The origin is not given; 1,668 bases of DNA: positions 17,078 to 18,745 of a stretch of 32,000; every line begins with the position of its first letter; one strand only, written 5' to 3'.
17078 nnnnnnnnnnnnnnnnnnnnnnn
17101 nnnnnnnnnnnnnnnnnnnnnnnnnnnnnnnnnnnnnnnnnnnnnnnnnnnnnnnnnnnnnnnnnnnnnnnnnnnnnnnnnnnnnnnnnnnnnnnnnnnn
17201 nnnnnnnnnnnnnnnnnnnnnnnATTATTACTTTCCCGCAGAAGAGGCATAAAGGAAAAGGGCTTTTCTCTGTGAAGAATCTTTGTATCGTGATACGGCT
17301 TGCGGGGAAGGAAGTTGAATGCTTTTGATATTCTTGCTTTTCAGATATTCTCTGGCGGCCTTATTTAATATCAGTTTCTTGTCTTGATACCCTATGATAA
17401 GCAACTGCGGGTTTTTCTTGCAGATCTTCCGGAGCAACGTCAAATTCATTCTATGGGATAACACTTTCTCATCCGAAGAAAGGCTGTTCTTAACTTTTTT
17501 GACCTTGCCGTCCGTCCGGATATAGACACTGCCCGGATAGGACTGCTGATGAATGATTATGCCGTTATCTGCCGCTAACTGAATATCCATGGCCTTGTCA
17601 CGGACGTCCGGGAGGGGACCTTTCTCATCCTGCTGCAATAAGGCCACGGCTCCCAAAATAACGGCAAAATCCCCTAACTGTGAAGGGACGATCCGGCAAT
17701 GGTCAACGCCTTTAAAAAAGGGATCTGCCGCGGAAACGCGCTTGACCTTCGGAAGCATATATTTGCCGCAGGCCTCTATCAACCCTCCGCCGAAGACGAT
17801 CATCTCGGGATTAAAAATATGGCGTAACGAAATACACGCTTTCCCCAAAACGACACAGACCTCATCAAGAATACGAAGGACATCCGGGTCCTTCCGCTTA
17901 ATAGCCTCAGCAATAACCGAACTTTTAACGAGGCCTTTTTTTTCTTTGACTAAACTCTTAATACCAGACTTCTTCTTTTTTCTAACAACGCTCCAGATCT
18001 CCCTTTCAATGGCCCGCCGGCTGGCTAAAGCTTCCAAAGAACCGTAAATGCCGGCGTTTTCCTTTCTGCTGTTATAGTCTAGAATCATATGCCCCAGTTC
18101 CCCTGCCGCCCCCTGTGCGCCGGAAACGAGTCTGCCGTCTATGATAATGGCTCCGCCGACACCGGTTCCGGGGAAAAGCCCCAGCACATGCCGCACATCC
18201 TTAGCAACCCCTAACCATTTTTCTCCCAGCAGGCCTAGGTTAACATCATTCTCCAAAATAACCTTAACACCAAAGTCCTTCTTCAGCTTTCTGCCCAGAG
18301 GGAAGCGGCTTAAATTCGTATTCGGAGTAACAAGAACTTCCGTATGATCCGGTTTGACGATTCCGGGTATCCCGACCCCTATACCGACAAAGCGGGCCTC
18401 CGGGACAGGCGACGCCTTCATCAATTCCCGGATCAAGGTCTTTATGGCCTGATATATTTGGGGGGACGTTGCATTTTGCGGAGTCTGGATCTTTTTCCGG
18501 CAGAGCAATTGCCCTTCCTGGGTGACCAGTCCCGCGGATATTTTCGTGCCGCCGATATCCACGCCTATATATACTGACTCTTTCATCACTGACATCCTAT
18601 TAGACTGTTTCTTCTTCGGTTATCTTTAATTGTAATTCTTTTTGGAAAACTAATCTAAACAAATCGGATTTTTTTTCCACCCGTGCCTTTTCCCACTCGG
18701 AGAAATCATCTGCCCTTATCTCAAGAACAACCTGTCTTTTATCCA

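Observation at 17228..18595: ROK sugar kinase lacking the zinc-binding Cys motif and fused to an Mth938-like domain: candidate polyphosphate-dependent kinase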

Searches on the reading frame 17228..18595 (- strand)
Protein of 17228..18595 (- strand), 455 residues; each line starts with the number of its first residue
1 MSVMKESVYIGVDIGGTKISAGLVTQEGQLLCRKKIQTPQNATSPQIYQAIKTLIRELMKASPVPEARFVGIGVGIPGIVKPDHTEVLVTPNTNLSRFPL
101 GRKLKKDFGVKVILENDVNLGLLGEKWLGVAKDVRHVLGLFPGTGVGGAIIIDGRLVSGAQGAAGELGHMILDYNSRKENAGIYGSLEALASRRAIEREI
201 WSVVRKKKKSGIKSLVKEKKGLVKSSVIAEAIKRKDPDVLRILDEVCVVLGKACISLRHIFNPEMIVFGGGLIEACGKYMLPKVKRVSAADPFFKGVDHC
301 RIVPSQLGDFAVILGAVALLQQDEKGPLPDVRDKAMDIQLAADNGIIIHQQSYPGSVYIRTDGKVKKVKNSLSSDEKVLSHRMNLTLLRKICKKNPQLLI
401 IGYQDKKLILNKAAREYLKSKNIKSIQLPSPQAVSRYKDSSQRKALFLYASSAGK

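Call 8: search_protein_families(library=pfam, proteins=[window:17228-18595:-], max_evalue=0.01)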
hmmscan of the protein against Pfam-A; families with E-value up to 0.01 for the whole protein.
window:17228-18595:- (455 aa): 5 families
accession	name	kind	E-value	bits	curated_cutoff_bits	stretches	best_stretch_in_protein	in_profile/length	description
PF00480.26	ROK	-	2.1e-60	205.2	22.9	1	9-322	1-293/294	ROK family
PF04430.19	DUF498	-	1.4e-07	31.9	33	1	341-438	4-95/109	Protein of unknown function (DUF498/DUF598)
PF01869.26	BcrAD_BadFG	-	4.7e-06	26.8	31.5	1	10-79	1-72/271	BadF/BadG/BcrA/BcrD ATPase family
PF02685.22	Glucokinase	-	5.3e-05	22.8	22.1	1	13-257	4-246/314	Glucokinase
PF05378.19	Hydant_A_N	-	0.0086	16.3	25.2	0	10-61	2-53/176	Hydantoinase/oxoprolinase N-terminal region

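Call 9: find_homologous_proteins(query=window:17228-18595:-, max_evalue=0.00001)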
Query window:17228-18595:- (455 aa): 1382 proteins with E <= 0.00001 among 8000 candidates; the best 120 are listed.
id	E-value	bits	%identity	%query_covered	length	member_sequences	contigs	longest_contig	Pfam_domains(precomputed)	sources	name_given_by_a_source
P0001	8.3e-142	491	52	99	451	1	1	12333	PF01869.27,PF00480.27,PF02685.23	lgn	-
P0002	1.1e-140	488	50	99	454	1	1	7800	PF01869.27,PF00480.27,PF04430.20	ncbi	-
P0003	8.2e-137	475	50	98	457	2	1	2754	PF00480.27,PF04430.20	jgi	-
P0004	4.4e-136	472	49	99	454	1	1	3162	PF01869.27,PF00480.27,PF04430.20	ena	-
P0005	1.0e-135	471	49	99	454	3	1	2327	PF01869.27,PF00480.27,PF04430.20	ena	-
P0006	1.4e-135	471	49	99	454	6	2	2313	PF01869.27,PF00480.27,PF04430.20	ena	-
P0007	1.7e-135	470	49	98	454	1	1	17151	PF01869.27,PF00480.27,PF04430.20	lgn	-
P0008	4.2e-135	469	49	99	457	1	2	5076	PF00480.27,PF04430.20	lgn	-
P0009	6.0e-135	469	49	98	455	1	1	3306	PF01869.27,PF00480.27,PF04430.20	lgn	-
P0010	1.7e-134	467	48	99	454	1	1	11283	PF01869.27,PF00480.27,PF04430.20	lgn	-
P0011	3.2e-133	463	50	99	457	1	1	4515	PF01869.27,PF00480.27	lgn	-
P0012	3.6e-133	463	52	98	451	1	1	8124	PF01869.27,PF00480.27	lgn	-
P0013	5.8e-133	462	49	98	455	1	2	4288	PF00480.27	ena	-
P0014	6.0e-133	462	49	99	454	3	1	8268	PF01869.27,PF00480.27,PF04430.20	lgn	-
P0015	2.2e-132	460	48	98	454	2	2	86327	PF01869.27,PF00480.27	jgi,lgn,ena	-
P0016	8.5e-132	458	49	98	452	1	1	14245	PF00480.27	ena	-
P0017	2.4e-131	457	48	98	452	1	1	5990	PF01869.27,PF00480.27,PF04430.20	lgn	-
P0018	5.7e-131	456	46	99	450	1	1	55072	PF01869.27,PF00480.27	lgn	-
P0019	1.2e-130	454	48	99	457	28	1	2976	PF00480.27,PF04430.20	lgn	-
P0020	2.0e-129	450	50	98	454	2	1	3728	PF01869.27,PF00480.27,PF04430.20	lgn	-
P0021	2.1e-129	450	49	97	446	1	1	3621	PF01869.27,PF00480.27,PF02685.23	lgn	-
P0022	2.7e-129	450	50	98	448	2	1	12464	PF01869.27,PF00480.27,PF04430.20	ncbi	-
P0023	3.7e-129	450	48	99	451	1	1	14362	PF01869.27,PF00480.27,PF04430.20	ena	-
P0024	7.9e-129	448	49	99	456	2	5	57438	PF01869.27,PF00480.27,PF02685.23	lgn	-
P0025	1.5e-128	448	48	98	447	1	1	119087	PF01869.27,PF00480.27,PF04430.20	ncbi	-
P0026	2.6e-128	447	49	98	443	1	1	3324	PF01869.27,PF00480.27,PF04430.20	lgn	-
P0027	2.1e-126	441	47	100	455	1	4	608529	PF01869.27,PF00480.27,PF02685.23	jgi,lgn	-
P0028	1.0e-125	438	47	98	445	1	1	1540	PF01869.27,PF00480.27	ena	-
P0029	1.5e-124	434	47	97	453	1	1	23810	PF01869.27,PF00480.27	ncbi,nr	ncbi:MAG: ROK family protein [Candidatus Omnitrophica bacterium]|nr:ROK family protein [Candidatus O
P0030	6.1e-123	429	46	98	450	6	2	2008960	PF00480.27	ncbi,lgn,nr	ncbi:MAG: ROK family protein [Candidatus Omnitrophica bacterium]|nr:ROK family protein [Candidatus O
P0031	4.7e-122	426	48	98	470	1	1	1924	PF00480.27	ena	-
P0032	1.9e-121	424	50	87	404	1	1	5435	PF00480.27,PF04430.20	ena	-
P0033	2.5e-121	424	45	97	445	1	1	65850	PF01869.27,PF00480.27,PF00370.28,PF04430.20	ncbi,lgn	-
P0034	4.0e-121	423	46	98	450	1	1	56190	PF00480.27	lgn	-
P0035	4.3e-121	423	46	98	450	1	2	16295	PF00480.27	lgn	-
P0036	4.8e-121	423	45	99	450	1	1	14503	PF00480.27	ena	-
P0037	7.1e-121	422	44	97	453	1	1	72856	PF01869.27,PF00480.27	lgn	-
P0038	8.3e-121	422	44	98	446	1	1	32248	PF01869.27,PF00480.27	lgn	-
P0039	1.4e-117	411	45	98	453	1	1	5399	PF00480.27,PF04430.20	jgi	jgi:glucokinase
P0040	2.2e-116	407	44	99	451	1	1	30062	PF00480.27,PF04430.20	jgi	jgi:glucokinase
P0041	3.7e-115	403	44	98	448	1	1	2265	PF01869.27,PF00480.27,PF04430.20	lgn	-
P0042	1.0e-114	402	44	98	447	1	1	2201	PF00480.27,PF04430.20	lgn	-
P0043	1.8e-114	401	46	98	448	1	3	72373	PF01869.27,PF00480.27,PF04430.20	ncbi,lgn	-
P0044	6.3e-114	399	57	70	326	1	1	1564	PF01869.27,PF00480.27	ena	-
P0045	9.0e-114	399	58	71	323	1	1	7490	PF01869.27,PF00480.27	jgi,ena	-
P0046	1.1e-112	395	45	98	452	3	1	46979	PF01869.27,PF00480.27,PF04430.20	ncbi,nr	ncbi:MAG: ROK family protein [Candidatus Omnitrophota bacterium]|nr:ROK family protein [Candidatus O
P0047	3.2e-112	394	44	98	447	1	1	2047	PF00480.27,PF04430.20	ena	-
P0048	3.7e-112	394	45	98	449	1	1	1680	PF01869.27,PF00480.27,PF04430.20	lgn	-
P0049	1.2e-110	389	58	65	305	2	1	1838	PF01869.27,PF00480.27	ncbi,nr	ncbi:MAG: ROK family protein, partial [Candidatus Omnitrophica bacterium]|nr:ROK family protein [Can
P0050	1.7e-110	388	54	71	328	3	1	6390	PF00480.27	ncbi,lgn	-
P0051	3.2e-110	387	45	98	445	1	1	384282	PF01869.27,PF00480.27,PF04430.20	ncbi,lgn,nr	ncbi:MAG: ROK family protein [Elusimicrobia bacterium]|nr:ROK family protein [Elusimicrobiota bacter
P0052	6.1e-110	386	43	98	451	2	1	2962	PF00480.27,PF04430.20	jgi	jgi:glucokinase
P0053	6.5e-109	383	56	70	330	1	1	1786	PF01869.27,PF00480.27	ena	-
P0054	1.4e-108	382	54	70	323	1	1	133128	PF00480.27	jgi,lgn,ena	-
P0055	3.0e-108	381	54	71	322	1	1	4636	PF00480.27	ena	-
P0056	3.4e-107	377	47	98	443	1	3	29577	PF01869.27,PF00480.27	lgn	-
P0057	1.9e-106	375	55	69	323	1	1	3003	PF00480.27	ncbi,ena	-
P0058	2.1e-106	375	56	69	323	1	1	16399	PF01869.27,PF00480.27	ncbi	-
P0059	2.5e-106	374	56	69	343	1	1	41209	PF00480.27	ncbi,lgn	-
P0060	2.6e-106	374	44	97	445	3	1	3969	PF01869.27,PF00480.27,PF04430.20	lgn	-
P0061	4.0e-106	374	43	98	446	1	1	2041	PF01869.27,PF00480.27,PF04430.20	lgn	-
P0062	5.8e-106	373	43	98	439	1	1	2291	PF01869.27,PF00480.27,PF04430.20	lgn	-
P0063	6.1e-106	373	53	70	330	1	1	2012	PF01869.27,PF00480.27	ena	-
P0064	1.1e-105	372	56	70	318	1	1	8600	PF01869.27,PF00480.27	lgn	-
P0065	1.4e-105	372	44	98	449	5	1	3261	PF00480.27,PF04430.20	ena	-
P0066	2.9e-105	371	43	98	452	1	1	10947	PF01869.27,PF00480.27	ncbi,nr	ncbi:MAG: ROK family protein [Candidatus Aureabacteria bacterium]|nr:ROK family protein [Candidatus 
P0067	3.5e-105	371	44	98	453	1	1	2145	PF01869.27,PF00480.27,PF00370.28,PF04430.20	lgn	-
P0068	5.6e-105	370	42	98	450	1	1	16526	PF01869.27,PF00480.27,PF04430.20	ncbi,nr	ncbi:MAG: ROK family protein [Candidatus Omnitrophica bacterium]|nr:ROK family protein [Candidatus O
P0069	9.6e-105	369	41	98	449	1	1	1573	PF01869.27,PF00480.27,PF04430.20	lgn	-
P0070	1.3e-104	369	42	98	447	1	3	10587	PF01869.27,PF00480.27,PF04430.20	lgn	-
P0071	1.4e-104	369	44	97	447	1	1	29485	PF00480.27,PF04430.20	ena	-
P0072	1.6e-104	368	42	98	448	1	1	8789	PF01869.27,PF00480.27,PF04430.20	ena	-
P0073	3.1e-104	367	56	69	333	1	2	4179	PF01869.27,PF00480.27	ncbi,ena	-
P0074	3.3e-104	367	43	98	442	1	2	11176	PF01869.27,PF00480.27,PF04430.20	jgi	-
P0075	4.1e-104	367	42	98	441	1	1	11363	PF00480.27,PF00370.28,PF04430.20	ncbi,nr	ncbi:MAG: ROK family protein [Candidatus Omnitrophica bacterium]|nr:ROK family protein [Candidatus O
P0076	4.6e-104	367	52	69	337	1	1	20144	PF00480.27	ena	-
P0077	8.6e-104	366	48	80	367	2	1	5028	PF00480.27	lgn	-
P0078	4.3e-103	364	41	98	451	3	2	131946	PF00480.27,PF04430.20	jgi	jgi:glucokinase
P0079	2.5e-102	361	54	70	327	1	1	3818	PF00480.27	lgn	-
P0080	3.6e-102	361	54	69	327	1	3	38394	PF01869.27,PF00480.27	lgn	-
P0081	3.7e-102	361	42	98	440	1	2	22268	PF01869.27,PF00480.27,PF04430.20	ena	-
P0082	2.0e-101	358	42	97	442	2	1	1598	PF01869.27,PF00480.27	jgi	jgi:glucokinase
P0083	2.8e-101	358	43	97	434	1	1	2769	PF01869.27,PF00480.27,PF04430.20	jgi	jgi:glucokinase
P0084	4.4e-101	357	52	70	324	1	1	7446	PF01869.27,PF00480.27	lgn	-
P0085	9.3e-101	356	54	70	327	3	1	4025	PF01869.27,PF00480.27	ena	-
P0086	1.0e-100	356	43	99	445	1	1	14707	PF00480.27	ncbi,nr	ncbi:MAG: ROK family protein [Candidatus Omnitrophica bacterium]|nr:ROK family protein [Candidatus O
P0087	1.6e-100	355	52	72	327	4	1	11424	PF01869.27,PF00480.27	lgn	-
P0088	6.6e-100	353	51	72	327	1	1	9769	PF01869.27,PF00480.27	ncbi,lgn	-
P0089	9.5e-100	353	51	71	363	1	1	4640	PF00480.27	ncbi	-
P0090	1.2e-99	352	51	70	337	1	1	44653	PF01869.27,PF00480.27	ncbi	-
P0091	3.1e-99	351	52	70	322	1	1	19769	PF01869.27,PF00480.27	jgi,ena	-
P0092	3.2e-99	351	51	70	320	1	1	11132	PF00480.27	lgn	-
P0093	3.9e-99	351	42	98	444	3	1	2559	PF01869.27,PF00480.27,PF04430.20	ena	-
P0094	6.0e-99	350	52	71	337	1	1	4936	PF01869.27,PF00480.27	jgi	jgi:glucokinase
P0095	6.1e-99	350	51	71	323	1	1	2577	PF01869.27,PF00480.27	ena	-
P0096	1.0e-98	349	52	71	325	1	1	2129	PF01869.27,PF00480.27,PF00370.28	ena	-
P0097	2.1e-98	348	41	98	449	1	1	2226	PF00480.27,PF04430.20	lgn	-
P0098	2.4e-98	348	51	70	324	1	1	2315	PF01869.27,PF00480.27,PF00370.28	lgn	-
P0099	4.0e-98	347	52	70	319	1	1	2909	PF01869.27,PF00480.27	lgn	-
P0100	5.7e-98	347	44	98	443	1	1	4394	PF00480.27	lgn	-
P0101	6.6e-98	347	51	70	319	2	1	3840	PF01869.27,PF00480.27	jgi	jgi:glucokinase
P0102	7.3e-98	346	52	70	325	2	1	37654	PF01869.27,PF00480.27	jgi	-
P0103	8.8e-98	346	51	70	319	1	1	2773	PF00480.27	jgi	jgi:glucokinase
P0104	9.6e-98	346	51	70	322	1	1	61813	PF01869.27,PF00480.27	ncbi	-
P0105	1.0e-97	346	41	98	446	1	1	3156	PF01869.27,PF00480.27,PF05378.20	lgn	-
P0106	1.1e-97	346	52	70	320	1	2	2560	PF01869.27,PF00480.27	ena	-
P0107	2.2e-97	345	42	98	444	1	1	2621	PF00480.27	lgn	-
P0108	2.3e-97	345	51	71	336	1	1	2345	PF01869.27,PF00480.27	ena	-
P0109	3.2e-97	344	51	70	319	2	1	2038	PF01869.27,PF00480.27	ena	-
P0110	4.2e-97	344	50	70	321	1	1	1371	PF01869.27,PF00480.27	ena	-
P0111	4.4e-97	344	52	71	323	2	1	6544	PF01869.27,PF00480.27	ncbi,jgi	ncbi:MAG: ROK family protein [Candidatus Omnitrophota bacterium]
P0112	4.8e-97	344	53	71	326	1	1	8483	PF01869.27,PF00480.27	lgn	-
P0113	5.0e-97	344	50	70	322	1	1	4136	PF01869.27,PF00480.27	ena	-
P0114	6.0e-97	343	41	98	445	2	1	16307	PF01869.27,PF00480.27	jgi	jgi:glucokinase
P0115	6.2e-97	343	51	71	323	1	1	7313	PF00480.27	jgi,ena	-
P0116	1.4e-96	342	49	70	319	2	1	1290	PF00480.27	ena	-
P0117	1.8e-96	342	51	70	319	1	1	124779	PF01869.27,PF00480.27,PF00370.28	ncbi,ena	-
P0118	3.3e-96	341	50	70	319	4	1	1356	PF01869.27,PF00480.27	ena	-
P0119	4.3e-96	341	51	71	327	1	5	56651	PF00480.27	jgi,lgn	-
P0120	4.4e-96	341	50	70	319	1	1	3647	PF00480.27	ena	-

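Call 10: search_solved_structures(query=window:17228-18595:-, max_evalue=0.01, show_alignments=3)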
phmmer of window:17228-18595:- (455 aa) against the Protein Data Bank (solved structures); distinct sequences matched with E-value up to 0.01: 35.
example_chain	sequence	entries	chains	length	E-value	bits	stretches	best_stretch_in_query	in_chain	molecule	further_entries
2qm1_A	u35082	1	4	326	1.9e-38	135.7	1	8-323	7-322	Glucokinase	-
3vgk_A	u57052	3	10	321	1.1e-29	106.9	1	9-322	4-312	Glucokinase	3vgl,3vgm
3r8e_A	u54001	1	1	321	1.3e-26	96.8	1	7-321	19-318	Hypothetical sugar kinase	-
1z05_A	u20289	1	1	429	1.8e-25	93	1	53-315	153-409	transcriptional regulator, ROK family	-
5nck_A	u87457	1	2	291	3.7e-25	92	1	10-175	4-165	N-acetylmannosamine kinase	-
3vov_A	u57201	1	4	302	4.3e-25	91.8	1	10-273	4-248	Glucokinase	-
2yhw_A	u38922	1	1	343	1.2e-22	83.7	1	10-319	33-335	BIFUNCTIONAL UDP-N-ACETYLGLUCOSAMINE 2-EPIMERASE/N-ACETYLMANNOSAMINE KINASE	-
3eo3_A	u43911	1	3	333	5.4e-22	81.6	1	10-319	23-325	Bifunctional UDP-N-acetylglucosamine 2-epimerase/N-acetylmannosamine kinase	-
2yhy_A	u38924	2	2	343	6e-22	81.4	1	10-319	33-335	BIFUNCTIONAL UDP-N-ACETYLGLUCOSAMINE 2-EPIMERASE/N-ACETYLMANNOSAMINE KINASE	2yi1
4db3_A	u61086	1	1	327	7.5e-21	77.8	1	6-174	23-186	N-acetyl-D-glucosamine kinase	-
7p7i_AAA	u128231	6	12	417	1.4e-19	73.6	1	6-178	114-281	Ubiquitin-like protein SMT3,N-acetyl-D-glucosamine kinase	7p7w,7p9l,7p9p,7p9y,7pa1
4htl_A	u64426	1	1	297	1.1e-18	70.7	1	11-173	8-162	Beta-glucoside kinase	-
2ap1_A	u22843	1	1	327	1.2e-18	70.6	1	6-174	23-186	putative regulator protein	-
2hoe_A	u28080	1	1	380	5.6e-18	68.3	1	9-170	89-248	N-acetylglucosamine kinase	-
1woq_A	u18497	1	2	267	7.3e-18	68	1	5-179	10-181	Inorganic polyphosphate/ATP-glucomannokinase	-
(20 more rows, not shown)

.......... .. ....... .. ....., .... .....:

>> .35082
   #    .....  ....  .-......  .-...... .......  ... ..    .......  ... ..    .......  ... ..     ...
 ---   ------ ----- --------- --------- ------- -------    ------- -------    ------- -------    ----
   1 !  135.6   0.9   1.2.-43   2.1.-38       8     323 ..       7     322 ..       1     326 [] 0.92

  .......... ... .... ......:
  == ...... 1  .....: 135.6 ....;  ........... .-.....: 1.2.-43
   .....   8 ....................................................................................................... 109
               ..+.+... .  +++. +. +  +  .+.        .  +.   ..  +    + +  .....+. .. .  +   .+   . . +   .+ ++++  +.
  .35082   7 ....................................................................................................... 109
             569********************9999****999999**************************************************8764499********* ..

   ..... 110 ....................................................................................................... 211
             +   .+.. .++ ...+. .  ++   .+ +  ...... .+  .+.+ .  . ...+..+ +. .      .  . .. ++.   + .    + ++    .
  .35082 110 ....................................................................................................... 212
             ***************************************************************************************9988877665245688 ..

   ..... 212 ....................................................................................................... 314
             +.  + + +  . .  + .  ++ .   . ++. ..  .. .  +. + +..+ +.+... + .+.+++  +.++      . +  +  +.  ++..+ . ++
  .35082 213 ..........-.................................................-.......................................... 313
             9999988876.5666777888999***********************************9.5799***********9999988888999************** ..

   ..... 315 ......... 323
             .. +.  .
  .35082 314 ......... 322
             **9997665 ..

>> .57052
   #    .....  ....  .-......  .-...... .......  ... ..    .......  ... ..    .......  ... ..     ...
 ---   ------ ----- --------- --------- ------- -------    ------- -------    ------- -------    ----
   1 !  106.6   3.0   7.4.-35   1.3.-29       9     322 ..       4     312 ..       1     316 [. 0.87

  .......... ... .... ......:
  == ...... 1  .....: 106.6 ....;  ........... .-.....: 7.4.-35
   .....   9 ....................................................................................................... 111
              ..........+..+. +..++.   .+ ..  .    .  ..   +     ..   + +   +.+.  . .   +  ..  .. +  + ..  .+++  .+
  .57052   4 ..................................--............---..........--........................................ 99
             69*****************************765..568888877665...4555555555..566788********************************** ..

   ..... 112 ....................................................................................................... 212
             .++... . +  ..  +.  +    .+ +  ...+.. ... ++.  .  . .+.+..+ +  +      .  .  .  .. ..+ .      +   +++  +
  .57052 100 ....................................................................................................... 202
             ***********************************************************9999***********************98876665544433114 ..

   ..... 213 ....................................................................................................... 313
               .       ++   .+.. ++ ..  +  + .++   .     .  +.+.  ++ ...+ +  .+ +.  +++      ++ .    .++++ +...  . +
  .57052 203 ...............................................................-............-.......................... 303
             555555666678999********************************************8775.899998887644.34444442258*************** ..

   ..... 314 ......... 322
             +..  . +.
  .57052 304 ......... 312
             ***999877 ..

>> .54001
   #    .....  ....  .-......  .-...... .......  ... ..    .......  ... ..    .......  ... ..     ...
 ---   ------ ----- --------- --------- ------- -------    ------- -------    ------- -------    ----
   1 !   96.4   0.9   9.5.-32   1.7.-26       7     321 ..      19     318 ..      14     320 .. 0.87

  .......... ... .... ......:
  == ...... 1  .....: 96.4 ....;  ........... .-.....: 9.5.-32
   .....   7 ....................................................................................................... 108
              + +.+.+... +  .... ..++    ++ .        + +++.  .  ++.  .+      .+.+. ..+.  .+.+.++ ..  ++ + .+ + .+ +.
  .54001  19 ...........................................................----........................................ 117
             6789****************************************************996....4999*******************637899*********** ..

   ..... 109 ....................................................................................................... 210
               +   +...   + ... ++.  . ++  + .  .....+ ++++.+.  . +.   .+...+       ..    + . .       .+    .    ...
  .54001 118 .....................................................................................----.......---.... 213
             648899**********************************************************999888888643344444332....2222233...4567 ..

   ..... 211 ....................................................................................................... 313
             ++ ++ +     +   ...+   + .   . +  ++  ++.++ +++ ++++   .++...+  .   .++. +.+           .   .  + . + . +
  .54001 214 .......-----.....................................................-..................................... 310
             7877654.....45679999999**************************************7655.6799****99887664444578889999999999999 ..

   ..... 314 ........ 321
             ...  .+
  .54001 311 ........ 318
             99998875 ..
